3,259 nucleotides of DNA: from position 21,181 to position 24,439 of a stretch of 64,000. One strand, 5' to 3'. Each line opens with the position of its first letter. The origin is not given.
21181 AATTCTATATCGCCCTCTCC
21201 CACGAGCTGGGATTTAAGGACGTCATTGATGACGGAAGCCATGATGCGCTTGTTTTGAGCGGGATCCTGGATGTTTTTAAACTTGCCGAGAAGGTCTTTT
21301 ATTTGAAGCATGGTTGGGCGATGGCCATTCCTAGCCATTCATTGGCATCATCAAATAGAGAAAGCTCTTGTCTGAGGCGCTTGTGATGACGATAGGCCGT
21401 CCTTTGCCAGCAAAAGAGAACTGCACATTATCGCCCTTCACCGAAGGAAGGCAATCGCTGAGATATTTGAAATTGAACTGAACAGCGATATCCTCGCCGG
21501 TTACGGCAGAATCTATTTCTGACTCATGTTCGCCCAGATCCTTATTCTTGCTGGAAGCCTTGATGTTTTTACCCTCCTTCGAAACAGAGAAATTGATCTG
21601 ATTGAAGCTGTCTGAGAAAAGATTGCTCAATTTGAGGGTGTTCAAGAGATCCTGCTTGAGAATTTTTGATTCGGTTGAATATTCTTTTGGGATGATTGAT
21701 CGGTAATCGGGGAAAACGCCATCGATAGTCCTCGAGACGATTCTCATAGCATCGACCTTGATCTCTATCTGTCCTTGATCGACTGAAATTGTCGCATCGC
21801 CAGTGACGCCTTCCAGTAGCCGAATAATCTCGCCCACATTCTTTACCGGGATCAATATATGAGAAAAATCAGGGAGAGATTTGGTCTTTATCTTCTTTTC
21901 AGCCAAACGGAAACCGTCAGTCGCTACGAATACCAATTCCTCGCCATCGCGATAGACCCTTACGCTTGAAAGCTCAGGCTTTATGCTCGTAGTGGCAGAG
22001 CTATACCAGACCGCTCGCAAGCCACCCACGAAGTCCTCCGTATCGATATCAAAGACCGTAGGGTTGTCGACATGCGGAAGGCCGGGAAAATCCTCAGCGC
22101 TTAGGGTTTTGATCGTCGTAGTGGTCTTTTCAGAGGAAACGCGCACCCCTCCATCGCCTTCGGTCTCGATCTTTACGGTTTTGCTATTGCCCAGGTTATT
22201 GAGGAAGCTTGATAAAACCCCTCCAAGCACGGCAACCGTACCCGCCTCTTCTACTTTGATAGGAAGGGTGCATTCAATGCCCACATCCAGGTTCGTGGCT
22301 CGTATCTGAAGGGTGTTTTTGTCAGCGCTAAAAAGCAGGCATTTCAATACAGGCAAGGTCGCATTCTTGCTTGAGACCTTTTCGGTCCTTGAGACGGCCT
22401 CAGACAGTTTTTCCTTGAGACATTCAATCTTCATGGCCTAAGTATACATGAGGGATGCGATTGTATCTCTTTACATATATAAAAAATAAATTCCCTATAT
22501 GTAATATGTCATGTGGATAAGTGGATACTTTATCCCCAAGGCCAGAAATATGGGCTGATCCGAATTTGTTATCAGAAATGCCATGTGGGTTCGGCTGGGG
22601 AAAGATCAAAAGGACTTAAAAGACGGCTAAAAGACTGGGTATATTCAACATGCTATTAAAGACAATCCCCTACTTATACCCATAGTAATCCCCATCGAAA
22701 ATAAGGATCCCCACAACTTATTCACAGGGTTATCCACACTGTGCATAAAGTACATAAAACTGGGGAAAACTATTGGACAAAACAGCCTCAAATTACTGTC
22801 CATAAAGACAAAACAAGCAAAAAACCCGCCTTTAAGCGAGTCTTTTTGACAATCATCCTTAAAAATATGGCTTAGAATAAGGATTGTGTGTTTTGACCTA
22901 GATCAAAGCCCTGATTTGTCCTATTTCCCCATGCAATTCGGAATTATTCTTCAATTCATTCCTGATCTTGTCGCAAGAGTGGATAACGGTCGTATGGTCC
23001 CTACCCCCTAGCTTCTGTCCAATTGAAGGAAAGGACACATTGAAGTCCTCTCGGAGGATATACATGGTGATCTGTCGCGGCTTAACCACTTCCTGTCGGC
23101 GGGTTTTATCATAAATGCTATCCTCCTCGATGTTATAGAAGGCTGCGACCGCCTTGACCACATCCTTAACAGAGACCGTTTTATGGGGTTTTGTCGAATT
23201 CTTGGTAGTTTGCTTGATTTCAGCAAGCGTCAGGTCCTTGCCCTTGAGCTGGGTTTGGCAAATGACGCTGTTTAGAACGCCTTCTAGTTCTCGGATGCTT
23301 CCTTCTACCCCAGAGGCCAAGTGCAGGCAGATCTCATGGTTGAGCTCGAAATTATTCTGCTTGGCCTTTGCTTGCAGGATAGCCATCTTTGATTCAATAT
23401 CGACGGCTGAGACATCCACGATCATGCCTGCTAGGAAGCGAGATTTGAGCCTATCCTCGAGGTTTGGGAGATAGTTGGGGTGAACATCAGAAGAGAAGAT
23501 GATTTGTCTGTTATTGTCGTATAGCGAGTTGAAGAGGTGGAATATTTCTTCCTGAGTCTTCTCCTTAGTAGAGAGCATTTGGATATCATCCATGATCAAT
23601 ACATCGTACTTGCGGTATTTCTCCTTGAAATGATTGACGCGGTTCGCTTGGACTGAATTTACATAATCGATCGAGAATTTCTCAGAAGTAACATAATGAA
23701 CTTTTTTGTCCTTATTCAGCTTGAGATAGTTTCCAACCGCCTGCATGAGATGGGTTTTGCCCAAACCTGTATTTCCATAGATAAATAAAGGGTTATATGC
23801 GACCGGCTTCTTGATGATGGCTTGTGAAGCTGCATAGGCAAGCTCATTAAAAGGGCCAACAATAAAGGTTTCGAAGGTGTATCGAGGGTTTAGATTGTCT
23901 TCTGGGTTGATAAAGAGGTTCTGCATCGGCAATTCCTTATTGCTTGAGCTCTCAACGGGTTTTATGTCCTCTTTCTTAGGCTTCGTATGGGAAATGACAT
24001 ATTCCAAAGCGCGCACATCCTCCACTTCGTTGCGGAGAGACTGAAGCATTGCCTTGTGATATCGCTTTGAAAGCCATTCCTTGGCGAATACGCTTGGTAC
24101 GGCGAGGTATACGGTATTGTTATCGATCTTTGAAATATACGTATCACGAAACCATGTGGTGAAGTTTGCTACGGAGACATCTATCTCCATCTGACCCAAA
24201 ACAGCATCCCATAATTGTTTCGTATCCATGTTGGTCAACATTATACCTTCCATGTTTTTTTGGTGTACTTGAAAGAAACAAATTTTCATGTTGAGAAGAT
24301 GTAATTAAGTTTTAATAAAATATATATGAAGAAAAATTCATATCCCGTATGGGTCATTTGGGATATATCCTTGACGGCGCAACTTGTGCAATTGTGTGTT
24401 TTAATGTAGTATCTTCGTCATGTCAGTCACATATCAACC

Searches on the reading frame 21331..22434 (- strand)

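Call 63: search_protein_families(library=pfam, proteins=[window:21331-22434:-])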
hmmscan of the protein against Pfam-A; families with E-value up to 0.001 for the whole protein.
window:21331-22434:- (367 aa): 3 families
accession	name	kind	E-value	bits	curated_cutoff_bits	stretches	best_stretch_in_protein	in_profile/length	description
PF00712.24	DNA_pol3_beta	-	4.1e-23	82.2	24.4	1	1-120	1-120/120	DNA polymerase III beta subunit, N-terminal domain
PF02767.21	DNA_pol3_beta_2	-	1.8e-22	80.2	27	1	132-243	4-116/116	DNA polymerase III beta subunit, central domain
PF02768.20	DNA_pol3_beta_3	-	2.4e-22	79.4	27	1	245-365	1-120/121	DNA polymerase III beta subunit, C-terminal domain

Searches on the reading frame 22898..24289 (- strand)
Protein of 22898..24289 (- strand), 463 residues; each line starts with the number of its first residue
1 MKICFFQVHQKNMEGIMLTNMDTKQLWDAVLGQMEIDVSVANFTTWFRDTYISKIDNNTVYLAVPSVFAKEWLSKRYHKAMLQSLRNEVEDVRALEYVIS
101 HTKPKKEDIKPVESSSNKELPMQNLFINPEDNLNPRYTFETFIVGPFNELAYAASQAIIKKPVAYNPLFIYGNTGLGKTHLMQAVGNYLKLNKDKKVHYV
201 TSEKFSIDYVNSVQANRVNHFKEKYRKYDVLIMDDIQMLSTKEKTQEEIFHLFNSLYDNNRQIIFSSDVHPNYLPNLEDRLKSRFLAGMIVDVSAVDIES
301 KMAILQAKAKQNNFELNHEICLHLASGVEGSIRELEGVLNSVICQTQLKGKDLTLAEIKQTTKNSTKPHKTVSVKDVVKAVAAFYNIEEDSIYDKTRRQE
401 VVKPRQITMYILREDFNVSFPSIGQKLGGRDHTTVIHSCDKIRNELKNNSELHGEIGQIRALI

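Call 63: search_protein_families(library=pfam, proteins=[window:22898-24289:-])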
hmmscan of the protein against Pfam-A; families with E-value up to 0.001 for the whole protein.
window:22898-24289:- (463 aa): 11 families
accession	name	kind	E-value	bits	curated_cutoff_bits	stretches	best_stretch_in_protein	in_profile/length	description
PF00308.24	Bac_DnaA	-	2e-63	213.9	23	1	133-292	1-162/162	Bacterial DnaA ATPAse domain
PF08299.17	Bac_DnaA_C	-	2.3e-25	88.8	31.5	1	375-442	2-69/69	Bacterial dnaA protein helix-turn-helix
PF11638.13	DnaA_N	-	1.5e-12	47.4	24.6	1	25-86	2-64/65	DnaA N-terminal domain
PF01695.23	IstB_IS21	-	1.7e-08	34.7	24.1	1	168-267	95-193/238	IstB-like ATP binding protein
PF13173.12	AAA_14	-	1.9e-06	28.4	27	1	166-284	3-114/129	AAA domain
PF00004.35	AAA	-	2.7e-06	28.3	21.2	1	169-265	2-106/131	ATPase family associated with various cellular activities (AAA)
PF01637.24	ATPase_2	-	1.1e-05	25.8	33.2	1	165-264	20-113/225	ATPase domain predominantly from Archaea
PF13479.12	AAA_24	-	1.4e-05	25.5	27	1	168-240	5-77/195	AAA domain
PF03969.22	AFG1_ATPase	-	4.9e-05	22.9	27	0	156-200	50-96/361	AFG1-like ATPase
PF00910.28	RNA_helicase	-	9.4e-05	23.3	21.5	1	169-256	2-74/105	RNA helicase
PF13401.12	AAA_22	-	0.00015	22.5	27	0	168-200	8-40/130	AAA domain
